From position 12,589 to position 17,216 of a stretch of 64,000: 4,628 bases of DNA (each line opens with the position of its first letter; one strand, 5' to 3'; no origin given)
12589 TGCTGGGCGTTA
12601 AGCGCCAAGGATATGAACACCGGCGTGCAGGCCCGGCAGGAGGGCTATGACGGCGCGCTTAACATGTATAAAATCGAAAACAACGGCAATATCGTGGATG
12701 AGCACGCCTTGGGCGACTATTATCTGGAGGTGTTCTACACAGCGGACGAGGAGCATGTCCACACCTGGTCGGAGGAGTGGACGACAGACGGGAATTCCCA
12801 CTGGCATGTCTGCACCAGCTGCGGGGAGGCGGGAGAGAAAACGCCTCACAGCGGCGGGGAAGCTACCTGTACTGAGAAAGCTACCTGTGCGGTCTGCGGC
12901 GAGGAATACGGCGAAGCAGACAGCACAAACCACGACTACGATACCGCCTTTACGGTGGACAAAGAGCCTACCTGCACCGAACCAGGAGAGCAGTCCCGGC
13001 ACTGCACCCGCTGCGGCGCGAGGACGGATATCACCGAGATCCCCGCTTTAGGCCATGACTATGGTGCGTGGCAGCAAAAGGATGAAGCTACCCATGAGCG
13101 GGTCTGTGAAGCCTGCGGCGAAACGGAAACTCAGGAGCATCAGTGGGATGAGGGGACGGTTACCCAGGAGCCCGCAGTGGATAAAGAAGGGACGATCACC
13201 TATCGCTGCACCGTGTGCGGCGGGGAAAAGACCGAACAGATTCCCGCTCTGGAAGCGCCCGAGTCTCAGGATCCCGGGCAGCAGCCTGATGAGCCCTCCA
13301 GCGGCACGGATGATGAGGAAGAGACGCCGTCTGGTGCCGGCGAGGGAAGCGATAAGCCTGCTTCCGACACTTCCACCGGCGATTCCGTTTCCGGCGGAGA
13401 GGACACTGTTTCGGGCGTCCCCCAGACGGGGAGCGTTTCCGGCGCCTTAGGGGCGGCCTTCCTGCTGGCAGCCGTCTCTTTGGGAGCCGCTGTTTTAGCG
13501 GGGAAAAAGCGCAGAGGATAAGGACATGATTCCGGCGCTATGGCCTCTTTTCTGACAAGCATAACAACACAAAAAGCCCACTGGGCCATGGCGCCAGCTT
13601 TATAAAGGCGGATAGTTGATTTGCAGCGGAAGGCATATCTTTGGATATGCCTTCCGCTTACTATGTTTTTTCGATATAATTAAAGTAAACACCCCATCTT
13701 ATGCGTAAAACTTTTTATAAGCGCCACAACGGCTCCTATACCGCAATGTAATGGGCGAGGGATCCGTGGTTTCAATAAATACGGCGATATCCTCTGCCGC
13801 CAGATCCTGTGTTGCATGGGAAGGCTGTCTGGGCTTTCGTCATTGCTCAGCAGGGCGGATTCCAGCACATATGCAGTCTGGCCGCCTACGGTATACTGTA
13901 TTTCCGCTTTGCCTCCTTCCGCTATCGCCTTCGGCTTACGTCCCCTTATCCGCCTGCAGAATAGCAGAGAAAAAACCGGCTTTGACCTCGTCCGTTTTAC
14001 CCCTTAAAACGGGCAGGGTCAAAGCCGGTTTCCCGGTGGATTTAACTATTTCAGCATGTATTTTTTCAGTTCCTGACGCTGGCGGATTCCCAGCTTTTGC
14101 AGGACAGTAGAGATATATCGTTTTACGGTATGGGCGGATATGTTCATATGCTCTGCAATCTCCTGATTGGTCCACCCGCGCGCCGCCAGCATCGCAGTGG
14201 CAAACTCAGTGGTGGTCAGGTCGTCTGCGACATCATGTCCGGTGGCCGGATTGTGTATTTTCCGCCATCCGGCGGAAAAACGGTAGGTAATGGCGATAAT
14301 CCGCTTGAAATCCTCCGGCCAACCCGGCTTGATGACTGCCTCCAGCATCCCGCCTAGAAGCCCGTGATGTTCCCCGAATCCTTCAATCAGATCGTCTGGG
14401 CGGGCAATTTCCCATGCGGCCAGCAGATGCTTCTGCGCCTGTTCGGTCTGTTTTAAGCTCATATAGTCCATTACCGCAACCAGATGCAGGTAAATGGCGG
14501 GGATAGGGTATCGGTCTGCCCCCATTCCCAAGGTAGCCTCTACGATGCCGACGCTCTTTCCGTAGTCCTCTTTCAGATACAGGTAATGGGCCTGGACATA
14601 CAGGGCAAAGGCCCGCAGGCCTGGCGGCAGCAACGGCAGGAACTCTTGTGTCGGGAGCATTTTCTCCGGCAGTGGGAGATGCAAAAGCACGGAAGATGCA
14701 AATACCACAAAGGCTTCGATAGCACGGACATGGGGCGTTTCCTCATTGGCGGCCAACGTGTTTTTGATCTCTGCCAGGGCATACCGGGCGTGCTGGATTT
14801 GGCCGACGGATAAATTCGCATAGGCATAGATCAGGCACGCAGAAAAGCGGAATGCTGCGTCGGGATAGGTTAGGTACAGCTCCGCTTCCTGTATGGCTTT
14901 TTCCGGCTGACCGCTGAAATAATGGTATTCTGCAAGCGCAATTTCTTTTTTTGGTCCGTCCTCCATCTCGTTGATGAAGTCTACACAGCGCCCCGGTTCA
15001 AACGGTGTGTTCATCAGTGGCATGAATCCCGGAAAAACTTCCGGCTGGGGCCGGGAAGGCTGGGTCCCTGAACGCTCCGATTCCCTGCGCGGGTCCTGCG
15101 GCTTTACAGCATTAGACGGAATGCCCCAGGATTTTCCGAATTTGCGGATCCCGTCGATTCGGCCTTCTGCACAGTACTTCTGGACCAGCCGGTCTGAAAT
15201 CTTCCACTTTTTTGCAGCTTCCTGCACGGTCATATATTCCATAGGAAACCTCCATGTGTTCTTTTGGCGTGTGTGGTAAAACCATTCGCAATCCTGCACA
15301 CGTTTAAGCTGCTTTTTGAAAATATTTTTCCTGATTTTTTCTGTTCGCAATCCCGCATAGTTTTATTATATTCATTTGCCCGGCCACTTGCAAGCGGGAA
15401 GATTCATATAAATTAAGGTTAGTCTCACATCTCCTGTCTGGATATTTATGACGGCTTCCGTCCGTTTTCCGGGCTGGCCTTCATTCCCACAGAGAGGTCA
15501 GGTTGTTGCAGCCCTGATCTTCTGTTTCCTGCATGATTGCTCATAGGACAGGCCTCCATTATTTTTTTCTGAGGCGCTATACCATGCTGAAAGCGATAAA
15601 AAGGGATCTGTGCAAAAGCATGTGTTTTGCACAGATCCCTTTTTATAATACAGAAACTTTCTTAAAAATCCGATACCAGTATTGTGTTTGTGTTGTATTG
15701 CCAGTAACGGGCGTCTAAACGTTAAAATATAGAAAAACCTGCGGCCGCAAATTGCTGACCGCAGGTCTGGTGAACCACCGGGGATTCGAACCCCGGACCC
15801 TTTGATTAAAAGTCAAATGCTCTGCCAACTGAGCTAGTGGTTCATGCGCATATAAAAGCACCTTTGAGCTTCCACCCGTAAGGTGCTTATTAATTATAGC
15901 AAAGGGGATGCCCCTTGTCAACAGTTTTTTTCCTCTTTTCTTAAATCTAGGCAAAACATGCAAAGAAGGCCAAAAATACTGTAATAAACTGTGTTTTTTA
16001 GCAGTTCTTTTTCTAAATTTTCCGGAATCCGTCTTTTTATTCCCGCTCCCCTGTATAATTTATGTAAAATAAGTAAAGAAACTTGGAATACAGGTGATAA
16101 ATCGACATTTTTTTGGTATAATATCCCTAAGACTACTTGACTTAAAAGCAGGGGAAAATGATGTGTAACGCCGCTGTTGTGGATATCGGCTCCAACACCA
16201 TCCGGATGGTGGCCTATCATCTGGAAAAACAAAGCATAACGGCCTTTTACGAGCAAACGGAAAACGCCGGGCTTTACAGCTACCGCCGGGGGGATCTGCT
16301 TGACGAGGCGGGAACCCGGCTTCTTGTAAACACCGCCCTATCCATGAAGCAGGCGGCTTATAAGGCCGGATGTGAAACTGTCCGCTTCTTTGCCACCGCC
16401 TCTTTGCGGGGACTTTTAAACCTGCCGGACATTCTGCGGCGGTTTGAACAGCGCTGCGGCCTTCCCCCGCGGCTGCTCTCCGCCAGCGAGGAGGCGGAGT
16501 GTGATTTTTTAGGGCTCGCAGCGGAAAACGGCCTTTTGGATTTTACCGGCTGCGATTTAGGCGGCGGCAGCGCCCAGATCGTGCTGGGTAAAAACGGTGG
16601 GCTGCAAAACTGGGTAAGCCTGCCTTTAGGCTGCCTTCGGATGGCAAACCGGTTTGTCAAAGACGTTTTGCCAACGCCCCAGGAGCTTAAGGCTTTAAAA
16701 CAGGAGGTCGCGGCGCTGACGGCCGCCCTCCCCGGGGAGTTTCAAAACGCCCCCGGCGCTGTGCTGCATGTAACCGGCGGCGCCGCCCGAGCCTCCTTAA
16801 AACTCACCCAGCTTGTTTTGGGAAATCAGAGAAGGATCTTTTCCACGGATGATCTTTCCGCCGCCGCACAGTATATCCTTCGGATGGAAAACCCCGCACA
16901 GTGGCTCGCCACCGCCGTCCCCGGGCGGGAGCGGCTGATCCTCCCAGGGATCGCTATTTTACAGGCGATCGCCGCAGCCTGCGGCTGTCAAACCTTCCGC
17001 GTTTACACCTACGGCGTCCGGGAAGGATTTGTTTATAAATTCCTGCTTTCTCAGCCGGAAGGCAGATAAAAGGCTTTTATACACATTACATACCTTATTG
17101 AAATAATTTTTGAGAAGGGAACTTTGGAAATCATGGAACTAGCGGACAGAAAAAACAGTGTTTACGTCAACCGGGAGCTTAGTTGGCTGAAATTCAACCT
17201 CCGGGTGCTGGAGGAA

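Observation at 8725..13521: Giant surface glycosidase carries tandem copies of a novel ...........-containing domain and Cys-rich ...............-CxxC repeats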

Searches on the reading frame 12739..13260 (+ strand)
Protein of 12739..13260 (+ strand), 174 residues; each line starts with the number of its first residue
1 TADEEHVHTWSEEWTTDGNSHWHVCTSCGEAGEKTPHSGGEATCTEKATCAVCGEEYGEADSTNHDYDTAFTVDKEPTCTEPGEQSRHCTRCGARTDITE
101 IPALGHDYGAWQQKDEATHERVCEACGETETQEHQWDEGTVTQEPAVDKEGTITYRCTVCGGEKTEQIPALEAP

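Call 7: search_protein_families(library=ncbifam, proteins=[window:12739-13260:+], max_evalue=1)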
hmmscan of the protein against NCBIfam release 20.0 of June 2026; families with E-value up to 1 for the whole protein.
window:12739-13260:+ (174 aa): 2 families
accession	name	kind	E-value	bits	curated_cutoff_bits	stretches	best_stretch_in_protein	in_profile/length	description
NF047912.1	ECs_2282_CxxC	subfamily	0.054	13.4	37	0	153-167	1-15/60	ECs_2282 family putative zinc-binding protein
TIGR02605.1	CxxC_CxxC_SSSS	subfamily_domain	0.58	10.3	31.3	0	154-166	5-17/52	FmdB family zinc ribbon protein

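Call 8: search_protein_families(library=pfam, proteins=[window:12739-13260:+], max_evalue=10)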
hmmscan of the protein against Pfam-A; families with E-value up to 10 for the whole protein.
window:12739-13260:+ (174 aa): 8 families
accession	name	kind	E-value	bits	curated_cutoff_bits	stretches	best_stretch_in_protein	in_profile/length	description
PF14803.11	Zn_ribbon_Nudix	-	0.00029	21.1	25.6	2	17-29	17-29/34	Nudix N-terminal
PF09297.16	Zn_ribbon_NUD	-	0.45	10.7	24.8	2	113-128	14-29/32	NADH pyrophosphatase zinc ribbon domain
PF18508.7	zf_C2H2_13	-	0.87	9.7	26.5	1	116-127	13-24/42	Zinc finger domain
PF20823.2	Cmr2_Zn-bd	-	1.9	9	27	1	49-79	7-38/58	CRISPR RNA silencing complex Cmr2 subunit, Zn-binding domain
PF12773.13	DZR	-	2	9.1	27.3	0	20-56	10-33/45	Double zinc ribbon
PF09723.15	Zn_ribbon_8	-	2.3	8.8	34.4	1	88-132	7-38/41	Zinc ribbon domain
PF13248.11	Zn_ribbon_3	-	4.7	7.3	27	1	79-95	8-25/26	zinc-ribbon domain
PF17283.8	Zn_ribbon_SprT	-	9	6.9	28.1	2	153-161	3-11/38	SprT-like zinc ribbon domain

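Call 34: find_homologous_proteins(query=window:12754-13254:+, max_evalue=0.001)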
Query seq(167 aa) (167 aa): 127 proteins with E <= 0.001 among 203 candidates; the best 120 are listed.
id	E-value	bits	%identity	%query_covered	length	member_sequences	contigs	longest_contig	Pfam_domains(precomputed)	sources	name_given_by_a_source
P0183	1.4e-18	85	46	64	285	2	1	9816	PF09479.17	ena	-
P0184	3.0e-17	81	44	51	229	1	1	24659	-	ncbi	-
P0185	3.7e-17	81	36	76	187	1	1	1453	-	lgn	-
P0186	9.9e-17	79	37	76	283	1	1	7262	-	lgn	-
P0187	2.5e-16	78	41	60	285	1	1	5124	PF00404.25,PF21349.3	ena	-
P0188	3.9e-16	77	40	68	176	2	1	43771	-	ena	-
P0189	4.0e-16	77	37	59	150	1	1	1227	-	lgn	-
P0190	4.1e-16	77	51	40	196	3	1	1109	-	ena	-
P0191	6.8e-16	77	35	94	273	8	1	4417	-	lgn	-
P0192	7.2e-16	77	41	78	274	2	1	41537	-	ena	-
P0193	2.4e-15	75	41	72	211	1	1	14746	-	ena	-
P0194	3.2e-15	74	41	78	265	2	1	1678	PF08271.18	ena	-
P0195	1.2e-14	73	34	66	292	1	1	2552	-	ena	-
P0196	1.2e-14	73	40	78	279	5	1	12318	-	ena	-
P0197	2.0e-14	72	43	65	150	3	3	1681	-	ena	-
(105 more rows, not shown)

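Call 47: predict_structure(alignment_id=A4)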
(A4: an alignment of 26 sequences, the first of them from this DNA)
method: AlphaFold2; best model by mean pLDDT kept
length: 167 residues; sequences in the alignment: 26
mean_pLDDT: 94.5   pTM: 0.62
mean pLDDT of the five models: 94.5, 94.0, 93.7, 93.3, 92.9
residues with pLDDT >= 90: 137; 70-90: 30; 50-70: 0; < 50: 0
segments of 3 or more residues with pLDDT < 50: none
pLDDT, mean of each block of 10 residues (from residue 1): 91 94 95 90 94 87 93 98 90 96 97 97 98 98 98 97 96
secondary structure, 60 per line:
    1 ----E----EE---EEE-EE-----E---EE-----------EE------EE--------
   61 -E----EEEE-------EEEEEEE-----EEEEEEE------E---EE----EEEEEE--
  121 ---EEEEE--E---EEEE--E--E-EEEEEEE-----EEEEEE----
elements in order: E15-17 E67-70 E78-84 E90-96 E113-118 E124-128 E135-138 E146-152 E158-163

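Call 59: search_solved_structures(query=A4, max_evalue=10)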
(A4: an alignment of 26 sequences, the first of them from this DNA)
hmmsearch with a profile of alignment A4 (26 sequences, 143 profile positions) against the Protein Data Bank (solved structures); distinct sequences matched with E-value up to 10: 20.
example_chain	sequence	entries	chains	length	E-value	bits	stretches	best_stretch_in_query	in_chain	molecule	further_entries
9qa6_A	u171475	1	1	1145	2.8e-15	59.6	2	23-142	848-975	IgA protease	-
2i13_A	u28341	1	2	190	0.00022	24.3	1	43-136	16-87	Aart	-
5v3g_D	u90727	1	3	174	0.032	17.3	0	81-134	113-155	PR domain zinc finger protein 9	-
2kmk_A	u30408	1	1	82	0.038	17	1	85-137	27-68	Zinc finger protein Gfi-1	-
1mey_C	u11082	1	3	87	0.043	16.8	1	64-136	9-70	CONSENSUS ZINC FINGER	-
2lze_A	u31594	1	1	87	0.068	16.2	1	47-110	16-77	a primordial catalytic fold generated by in vitro evolution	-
5yj3_C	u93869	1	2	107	0.076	16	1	49-137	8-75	Telomere zinc finger-associated protein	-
5egb_A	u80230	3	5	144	0.092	15.7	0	42-135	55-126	Histone-lysine N-methyltransferase PRDM9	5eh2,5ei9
7txc_E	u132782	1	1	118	0.27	14.2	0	116-138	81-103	Hypermethylated in cancer 2 protein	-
8c3a_AK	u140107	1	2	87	0.29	14.1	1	11-36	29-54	60S ribosomal protein L37-B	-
7pzy_AK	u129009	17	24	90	0.33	13.9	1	11-36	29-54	Ribosomal protein L37 | 60S ribosomal protein L37-B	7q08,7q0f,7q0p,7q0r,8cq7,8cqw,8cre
1x6e_A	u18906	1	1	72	0.39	13.7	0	114-138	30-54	Zinc finger protein 24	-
8jq0_A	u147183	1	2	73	0.7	12.9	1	89-137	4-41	HKR3 protein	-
5it7_jj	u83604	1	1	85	0.73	12.8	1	11-37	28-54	Ribosomal protein L37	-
6uz7_Bj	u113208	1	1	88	0.81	12.7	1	11-37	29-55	Ribosomal protein L37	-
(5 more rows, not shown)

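Call 60: search_solved_structures(query=A4, max_evalue=0.00001, show_alignments=1)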
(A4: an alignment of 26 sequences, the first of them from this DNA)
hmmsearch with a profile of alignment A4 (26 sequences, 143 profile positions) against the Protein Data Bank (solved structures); distinct sequences matched with E-value up to 0.00001: 1.
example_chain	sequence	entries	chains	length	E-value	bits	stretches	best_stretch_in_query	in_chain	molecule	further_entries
9qa6_A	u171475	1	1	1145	2.8e-15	59.6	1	23-142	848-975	IgA protease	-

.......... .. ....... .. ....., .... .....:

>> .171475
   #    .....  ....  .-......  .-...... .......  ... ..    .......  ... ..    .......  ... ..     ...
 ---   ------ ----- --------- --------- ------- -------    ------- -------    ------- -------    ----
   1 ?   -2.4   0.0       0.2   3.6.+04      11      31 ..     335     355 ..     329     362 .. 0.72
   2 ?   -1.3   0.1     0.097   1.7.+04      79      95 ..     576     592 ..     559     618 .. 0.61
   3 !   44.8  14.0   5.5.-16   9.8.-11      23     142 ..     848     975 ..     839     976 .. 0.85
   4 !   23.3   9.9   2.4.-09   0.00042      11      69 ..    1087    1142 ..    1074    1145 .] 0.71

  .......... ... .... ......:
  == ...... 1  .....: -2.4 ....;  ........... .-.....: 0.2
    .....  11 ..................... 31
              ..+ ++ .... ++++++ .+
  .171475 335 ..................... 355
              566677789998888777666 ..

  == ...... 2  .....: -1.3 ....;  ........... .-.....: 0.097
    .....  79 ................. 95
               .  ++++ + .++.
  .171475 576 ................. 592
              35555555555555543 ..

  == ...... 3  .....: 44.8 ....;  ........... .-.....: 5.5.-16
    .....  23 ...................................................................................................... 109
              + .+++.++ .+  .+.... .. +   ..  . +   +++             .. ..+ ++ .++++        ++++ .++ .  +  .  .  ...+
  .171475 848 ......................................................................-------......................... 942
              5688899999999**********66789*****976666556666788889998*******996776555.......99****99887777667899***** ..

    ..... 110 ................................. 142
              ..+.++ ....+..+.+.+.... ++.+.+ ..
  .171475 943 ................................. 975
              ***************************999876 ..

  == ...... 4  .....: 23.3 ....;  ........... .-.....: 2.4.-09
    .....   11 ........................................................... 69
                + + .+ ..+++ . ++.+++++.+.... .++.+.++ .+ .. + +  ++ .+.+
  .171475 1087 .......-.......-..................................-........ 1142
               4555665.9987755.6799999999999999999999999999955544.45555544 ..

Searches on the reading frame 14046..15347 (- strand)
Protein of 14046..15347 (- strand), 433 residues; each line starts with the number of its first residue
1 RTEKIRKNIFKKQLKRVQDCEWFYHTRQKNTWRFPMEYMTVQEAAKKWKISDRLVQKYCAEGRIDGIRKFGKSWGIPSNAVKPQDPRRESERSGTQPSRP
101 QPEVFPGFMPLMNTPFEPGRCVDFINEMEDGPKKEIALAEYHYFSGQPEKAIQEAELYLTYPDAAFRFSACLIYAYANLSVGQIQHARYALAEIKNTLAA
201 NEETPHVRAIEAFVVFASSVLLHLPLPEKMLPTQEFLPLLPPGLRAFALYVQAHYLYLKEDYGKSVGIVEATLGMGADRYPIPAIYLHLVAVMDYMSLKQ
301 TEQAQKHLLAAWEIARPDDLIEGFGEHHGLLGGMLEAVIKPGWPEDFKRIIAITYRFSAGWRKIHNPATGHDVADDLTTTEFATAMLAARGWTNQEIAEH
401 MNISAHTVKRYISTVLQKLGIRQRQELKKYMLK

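Call 43: search_protein_families(library=pfam, proteins=[window:14046-15347:-], max_evalue=0.0001)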
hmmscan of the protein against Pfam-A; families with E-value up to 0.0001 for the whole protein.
window:14046-15347:- (433 aa): 6 families
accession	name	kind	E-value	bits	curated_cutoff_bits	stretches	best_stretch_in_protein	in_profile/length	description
PF00196.25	GerE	-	5e-12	45.7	23.5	1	377-428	3-54/57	Bacterial regulatory proteins, luxR family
PF12728.13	HTH_17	-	3.3e-09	37.3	27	1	38-79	1-41/51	Helix-turn-helix domain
PF13384.12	HTH_23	-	3.5e-08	33.5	24.6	1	386-415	12-41/50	Homeodomain-like domain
PF20038.5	HTH_59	-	3.3e-07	30.6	27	1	38-74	7-50/66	Helix-turn-helix domain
PF08281.18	Sigma70_r4_2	-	5e-06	26.5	25.7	1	391-419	26-54/54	Sigma-70, region 4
PF04545.22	Sigma70_r4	-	4.1e-05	23.5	24.1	0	390-419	19-48/50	Sigma-70, region 4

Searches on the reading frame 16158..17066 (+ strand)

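Call 43: search_protein_families(library=pfam, proteins=[window:16158-17066:+], max_evalue=0.0001)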
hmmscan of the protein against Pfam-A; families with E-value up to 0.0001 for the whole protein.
window:16158-17066:+ (303 aa): 1 family
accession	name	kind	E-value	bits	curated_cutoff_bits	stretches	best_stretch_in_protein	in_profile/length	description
PF02541.22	Ppx-GppA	-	2.2e-32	113.1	27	1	56-298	40-284/285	Ppx/GppA phosphatase family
